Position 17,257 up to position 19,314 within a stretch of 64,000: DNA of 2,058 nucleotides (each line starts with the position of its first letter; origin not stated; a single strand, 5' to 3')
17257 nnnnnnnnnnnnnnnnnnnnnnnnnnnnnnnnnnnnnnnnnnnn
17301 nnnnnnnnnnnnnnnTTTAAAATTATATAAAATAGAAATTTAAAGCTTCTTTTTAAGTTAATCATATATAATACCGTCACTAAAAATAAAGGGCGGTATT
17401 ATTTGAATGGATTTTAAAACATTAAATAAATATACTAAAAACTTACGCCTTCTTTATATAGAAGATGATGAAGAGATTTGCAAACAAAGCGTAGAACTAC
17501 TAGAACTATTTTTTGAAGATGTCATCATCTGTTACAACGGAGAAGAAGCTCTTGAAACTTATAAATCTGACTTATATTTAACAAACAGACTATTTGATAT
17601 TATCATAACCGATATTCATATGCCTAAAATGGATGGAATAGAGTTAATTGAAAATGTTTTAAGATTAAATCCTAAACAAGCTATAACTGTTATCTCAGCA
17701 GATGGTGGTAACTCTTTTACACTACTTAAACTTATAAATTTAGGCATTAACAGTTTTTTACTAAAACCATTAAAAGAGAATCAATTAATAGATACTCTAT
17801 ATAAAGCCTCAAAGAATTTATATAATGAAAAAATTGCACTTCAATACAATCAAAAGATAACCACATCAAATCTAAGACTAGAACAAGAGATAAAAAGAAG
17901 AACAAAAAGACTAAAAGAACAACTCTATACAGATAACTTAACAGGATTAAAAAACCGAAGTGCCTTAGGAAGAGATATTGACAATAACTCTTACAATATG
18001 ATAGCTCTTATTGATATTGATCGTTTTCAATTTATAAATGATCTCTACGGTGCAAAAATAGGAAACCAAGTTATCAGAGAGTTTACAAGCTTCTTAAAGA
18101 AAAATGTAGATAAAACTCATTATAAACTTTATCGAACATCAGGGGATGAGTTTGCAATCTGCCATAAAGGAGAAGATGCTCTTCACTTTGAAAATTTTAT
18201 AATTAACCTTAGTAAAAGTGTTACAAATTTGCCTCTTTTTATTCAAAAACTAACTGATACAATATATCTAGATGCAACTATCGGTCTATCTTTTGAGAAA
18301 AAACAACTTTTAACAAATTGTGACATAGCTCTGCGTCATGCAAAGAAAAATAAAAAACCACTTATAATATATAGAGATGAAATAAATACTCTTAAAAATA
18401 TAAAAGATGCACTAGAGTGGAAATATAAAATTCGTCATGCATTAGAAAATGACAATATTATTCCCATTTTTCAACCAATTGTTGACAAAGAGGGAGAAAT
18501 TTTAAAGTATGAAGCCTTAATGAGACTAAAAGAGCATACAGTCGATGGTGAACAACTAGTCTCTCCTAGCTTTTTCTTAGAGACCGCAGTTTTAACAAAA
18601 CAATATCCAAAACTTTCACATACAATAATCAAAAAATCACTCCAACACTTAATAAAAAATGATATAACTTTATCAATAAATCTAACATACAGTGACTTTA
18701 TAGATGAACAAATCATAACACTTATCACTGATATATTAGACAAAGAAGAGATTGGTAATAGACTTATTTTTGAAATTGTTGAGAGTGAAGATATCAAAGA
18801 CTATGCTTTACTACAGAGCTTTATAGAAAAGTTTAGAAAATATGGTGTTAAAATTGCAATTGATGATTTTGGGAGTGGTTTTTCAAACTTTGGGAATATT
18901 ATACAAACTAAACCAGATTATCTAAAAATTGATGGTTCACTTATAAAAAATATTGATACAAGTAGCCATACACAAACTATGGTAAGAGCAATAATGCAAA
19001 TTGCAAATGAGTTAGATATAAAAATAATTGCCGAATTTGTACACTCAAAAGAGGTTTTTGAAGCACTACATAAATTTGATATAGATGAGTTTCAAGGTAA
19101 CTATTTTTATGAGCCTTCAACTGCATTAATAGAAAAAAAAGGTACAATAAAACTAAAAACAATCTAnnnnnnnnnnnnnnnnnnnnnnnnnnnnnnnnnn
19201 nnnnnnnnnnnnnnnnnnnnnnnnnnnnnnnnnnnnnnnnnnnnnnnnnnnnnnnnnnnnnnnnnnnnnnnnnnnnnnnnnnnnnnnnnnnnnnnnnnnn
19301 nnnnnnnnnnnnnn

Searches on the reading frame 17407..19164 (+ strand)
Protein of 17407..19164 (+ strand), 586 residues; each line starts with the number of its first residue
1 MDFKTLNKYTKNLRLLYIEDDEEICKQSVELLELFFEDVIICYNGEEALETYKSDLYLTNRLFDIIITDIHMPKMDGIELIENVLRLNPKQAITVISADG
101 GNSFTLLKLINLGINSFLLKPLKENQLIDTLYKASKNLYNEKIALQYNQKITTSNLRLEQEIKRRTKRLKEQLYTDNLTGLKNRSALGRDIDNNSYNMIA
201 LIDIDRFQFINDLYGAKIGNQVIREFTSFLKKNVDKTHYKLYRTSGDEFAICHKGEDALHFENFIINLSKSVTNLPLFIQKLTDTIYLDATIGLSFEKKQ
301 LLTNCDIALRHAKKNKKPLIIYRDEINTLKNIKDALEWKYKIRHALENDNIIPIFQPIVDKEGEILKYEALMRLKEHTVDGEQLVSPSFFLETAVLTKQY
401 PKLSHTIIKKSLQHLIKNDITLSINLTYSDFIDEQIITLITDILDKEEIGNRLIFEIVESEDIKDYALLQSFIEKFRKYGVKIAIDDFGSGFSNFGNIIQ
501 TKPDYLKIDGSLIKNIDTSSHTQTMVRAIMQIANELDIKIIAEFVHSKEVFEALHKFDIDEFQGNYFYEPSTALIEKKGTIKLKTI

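Call 75: search_protein_families(library=pfam, proteins=[window:17407-19164:+], max_evalue=0.00001)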
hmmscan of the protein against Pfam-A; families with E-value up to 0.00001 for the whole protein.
window:17407-19164:+ (586 aa): 3 families
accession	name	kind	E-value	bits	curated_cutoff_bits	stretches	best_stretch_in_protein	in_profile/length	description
PF00563.25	EAL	-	4.7e-55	187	31.3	1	342-570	4-236/236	EAL domain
PF00990.26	GGDEF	-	1.1e-18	67.9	23.8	1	174-317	2-159/161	Diguanylate cyclase, GGDEF domain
PF00072.30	Response_reg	-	2.8e-17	63.3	30.2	1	16-131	2-110/111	Response regulator receiver domain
